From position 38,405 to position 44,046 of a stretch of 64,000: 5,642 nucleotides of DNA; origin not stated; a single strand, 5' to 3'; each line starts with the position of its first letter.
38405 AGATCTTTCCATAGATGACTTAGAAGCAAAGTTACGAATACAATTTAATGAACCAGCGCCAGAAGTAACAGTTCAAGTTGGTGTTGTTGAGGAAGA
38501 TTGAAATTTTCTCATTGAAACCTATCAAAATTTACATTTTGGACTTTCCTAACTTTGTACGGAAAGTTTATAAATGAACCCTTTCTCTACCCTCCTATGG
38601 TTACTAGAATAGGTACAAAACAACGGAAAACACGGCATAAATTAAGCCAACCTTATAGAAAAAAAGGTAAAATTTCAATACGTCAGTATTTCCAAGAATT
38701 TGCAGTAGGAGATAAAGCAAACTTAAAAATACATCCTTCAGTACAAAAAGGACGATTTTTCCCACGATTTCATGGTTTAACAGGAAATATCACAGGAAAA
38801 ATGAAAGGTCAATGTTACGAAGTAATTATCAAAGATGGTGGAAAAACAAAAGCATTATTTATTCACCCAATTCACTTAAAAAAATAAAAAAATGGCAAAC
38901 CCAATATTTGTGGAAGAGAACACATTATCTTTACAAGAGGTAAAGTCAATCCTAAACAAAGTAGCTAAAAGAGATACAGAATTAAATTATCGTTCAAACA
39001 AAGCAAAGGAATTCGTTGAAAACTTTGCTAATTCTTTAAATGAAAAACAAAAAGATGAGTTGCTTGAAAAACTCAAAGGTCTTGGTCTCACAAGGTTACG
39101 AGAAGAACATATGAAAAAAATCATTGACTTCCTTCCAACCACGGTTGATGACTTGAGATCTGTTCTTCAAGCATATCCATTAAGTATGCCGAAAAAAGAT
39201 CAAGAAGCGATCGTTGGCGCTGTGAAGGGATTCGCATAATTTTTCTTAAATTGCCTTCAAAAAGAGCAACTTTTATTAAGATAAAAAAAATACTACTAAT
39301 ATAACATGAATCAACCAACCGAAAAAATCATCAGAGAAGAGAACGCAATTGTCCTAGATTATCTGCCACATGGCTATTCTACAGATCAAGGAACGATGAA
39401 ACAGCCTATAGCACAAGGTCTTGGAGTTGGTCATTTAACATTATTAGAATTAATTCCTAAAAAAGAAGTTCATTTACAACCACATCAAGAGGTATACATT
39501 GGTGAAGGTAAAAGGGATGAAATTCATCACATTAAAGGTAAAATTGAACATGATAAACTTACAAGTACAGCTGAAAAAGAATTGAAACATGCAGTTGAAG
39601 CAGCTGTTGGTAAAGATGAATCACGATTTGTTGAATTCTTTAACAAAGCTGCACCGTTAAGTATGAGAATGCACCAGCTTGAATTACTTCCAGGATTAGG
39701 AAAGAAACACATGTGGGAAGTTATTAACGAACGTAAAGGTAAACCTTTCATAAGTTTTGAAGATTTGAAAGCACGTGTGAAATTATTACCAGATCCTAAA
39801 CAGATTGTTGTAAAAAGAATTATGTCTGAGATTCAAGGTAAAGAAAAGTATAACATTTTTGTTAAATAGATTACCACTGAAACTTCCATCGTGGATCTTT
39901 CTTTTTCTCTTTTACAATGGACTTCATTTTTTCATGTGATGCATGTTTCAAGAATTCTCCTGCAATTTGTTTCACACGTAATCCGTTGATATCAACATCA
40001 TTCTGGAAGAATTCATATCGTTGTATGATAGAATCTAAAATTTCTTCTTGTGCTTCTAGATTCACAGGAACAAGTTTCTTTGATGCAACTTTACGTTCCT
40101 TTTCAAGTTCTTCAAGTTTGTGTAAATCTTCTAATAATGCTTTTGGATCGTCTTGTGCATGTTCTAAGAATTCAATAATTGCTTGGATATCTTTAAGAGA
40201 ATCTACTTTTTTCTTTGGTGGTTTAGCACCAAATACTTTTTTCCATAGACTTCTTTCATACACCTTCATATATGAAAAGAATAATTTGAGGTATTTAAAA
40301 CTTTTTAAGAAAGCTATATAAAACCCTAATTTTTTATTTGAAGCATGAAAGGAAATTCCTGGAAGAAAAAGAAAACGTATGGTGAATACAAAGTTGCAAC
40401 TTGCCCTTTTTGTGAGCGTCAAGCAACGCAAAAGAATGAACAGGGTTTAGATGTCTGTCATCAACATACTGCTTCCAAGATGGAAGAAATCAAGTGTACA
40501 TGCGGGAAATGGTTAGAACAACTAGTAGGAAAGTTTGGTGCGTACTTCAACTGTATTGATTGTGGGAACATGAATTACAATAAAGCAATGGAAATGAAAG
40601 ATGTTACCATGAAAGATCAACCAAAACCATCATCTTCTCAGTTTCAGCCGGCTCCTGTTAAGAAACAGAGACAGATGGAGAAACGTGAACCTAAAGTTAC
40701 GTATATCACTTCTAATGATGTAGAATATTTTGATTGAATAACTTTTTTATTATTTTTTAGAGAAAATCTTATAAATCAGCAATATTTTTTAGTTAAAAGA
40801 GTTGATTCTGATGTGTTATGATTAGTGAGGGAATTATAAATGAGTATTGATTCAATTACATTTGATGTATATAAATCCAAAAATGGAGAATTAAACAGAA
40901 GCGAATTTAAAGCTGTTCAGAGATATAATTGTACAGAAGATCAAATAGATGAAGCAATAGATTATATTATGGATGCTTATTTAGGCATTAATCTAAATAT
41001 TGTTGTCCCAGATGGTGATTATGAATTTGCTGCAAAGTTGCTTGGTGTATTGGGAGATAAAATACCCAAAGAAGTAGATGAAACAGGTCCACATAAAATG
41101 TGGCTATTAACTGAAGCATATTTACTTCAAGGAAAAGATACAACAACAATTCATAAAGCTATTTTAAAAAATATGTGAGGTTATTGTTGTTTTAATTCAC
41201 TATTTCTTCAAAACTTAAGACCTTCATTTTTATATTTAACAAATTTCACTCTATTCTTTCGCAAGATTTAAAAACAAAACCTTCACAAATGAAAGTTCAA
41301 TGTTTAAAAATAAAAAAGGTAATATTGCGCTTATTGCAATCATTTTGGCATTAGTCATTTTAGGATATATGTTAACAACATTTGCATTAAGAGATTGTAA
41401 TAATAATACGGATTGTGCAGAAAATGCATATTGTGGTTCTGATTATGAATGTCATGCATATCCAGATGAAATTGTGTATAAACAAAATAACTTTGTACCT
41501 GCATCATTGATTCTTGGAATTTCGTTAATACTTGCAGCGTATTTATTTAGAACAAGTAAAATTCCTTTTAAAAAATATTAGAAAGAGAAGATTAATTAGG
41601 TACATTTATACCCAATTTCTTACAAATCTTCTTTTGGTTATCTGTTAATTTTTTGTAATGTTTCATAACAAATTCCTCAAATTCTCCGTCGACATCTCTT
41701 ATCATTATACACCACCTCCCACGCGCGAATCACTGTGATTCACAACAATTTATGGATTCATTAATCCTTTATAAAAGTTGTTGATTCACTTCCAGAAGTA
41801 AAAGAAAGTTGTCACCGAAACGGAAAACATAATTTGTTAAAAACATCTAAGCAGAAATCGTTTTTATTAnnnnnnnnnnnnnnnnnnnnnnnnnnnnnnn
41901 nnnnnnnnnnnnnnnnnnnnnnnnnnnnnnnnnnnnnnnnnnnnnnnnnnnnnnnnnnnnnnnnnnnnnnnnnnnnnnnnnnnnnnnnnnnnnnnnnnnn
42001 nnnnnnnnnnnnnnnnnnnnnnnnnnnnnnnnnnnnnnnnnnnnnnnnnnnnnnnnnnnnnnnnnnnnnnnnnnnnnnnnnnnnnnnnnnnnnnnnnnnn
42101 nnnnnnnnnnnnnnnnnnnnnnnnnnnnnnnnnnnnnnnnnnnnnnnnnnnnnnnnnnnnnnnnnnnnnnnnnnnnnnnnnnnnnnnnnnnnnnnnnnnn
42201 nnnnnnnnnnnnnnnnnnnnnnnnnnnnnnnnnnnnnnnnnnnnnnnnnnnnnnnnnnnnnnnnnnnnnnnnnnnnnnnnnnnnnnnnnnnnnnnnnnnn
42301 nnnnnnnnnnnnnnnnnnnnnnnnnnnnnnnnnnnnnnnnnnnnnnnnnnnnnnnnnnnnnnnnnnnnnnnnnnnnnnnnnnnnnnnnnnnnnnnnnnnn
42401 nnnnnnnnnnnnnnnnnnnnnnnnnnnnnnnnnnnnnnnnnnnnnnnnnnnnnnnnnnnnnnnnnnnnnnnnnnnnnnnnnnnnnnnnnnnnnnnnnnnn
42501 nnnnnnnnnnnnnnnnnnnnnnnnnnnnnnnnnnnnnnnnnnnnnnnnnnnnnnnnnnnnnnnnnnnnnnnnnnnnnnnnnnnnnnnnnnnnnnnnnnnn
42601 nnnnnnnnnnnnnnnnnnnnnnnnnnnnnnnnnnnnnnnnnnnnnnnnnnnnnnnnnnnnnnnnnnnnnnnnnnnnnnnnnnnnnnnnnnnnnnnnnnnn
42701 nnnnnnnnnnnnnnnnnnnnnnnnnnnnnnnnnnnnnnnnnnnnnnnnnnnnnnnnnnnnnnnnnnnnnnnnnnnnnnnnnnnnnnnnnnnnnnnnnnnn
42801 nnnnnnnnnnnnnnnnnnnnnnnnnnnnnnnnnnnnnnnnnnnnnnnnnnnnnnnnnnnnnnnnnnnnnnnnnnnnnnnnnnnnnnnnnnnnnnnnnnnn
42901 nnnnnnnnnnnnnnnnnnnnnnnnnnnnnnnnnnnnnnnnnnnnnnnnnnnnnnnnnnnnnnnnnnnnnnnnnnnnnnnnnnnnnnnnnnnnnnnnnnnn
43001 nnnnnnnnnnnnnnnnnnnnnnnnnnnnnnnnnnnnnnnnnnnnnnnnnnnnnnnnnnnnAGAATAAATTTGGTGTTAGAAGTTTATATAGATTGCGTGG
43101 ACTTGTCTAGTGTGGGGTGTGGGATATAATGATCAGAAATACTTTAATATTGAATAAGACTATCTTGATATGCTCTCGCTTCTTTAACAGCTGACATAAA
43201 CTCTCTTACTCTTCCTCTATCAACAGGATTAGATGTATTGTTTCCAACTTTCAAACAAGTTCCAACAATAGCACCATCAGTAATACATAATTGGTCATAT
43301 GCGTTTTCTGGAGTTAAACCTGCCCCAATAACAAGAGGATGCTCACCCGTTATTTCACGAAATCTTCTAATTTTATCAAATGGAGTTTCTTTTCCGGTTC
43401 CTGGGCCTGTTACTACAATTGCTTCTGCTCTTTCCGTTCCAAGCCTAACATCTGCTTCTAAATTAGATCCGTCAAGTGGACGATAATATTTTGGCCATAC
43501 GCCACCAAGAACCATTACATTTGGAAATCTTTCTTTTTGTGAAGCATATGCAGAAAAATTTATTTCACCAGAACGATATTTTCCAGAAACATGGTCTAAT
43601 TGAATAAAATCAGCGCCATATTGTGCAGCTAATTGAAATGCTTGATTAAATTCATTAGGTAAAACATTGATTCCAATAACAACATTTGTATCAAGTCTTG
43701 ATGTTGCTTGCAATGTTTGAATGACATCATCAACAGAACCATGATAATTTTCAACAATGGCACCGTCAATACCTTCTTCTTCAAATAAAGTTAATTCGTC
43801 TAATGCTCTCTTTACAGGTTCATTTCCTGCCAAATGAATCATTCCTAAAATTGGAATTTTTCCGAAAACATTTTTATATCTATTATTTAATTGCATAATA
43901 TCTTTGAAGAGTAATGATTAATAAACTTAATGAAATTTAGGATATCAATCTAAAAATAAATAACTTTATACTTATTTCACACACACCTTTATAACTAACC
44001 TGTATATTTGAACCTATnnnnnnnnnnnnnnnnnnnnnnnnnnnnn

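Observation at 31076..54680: Bacterial-style RNA-remodelling toolkit in an archaeal window: CspA plus three DEAD-box helicases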

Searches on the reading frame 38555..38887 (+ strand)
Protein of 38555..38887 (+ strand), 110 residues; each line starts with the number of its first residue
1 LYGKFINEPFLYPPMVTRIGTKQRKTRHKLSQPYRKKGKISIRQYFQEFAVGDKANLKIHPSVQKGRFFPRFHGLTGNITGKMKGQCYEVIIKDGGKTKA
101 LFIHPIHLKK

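Call 12: search_protein_families(library=pfam, proteins=[window:38555-38887:+])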
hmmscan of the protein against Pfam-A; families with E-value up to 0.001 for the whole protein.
window:38555-38887:+ (110 aa): 1 family
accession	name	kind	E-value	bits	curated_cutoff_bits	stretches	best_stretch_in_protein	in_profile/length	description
PF01157.24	Ribosomal_L21e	-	8e-24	83.8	27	1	22-110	7-98/101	Ribosomal protein L21e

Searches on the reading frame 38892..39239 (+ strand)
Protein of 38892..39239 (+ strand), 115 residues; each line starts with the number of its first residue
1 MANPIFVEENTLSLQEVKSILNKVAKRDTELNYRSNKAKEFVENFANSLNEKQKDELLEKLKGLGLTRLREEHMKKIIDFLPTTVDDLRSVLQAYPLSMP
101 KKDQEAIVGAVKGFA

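Call 12: search_protein_families(library=pfam, proteins=[window:38892-39239:+])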
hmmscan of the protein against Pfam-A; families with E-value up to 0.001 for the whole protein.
window:38892-39239:+ (115 aa): 1 family
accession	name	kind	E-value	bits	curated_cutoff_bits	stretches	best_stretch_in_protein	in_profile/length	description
PF03874.21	RNA_pol_Rpb4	-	9e-07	29.6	25.6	1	12-111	2-112/116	RNA polymerase Rpb4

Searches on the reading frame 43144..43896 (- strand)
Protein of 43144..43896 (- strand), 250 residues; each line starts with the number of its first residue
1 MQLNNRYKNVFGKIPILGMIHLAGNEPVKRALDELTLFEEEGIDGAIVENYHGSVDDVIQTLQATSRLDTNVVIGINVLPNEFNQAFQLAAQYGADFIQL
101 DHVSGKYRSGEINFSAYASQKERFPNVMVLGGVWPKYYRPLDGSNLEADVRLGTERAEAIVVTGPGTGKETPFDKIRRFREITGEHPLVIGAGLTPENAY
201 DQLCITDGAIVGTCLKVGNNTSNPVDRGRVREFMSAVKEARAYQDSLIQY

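Call 13: search_protein_families(library=pfam, proteins=[window:43144-43896:-])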
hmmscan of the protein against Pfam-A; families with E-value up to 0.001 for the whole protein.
window:43144-43896:- (250 aa): 1 family
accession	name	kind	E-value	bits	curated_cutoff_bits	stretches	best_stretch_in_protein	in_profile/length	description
PF03437.21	BtpA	-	5.2e-28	98.6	30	1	28-238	28-253/254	BtpA family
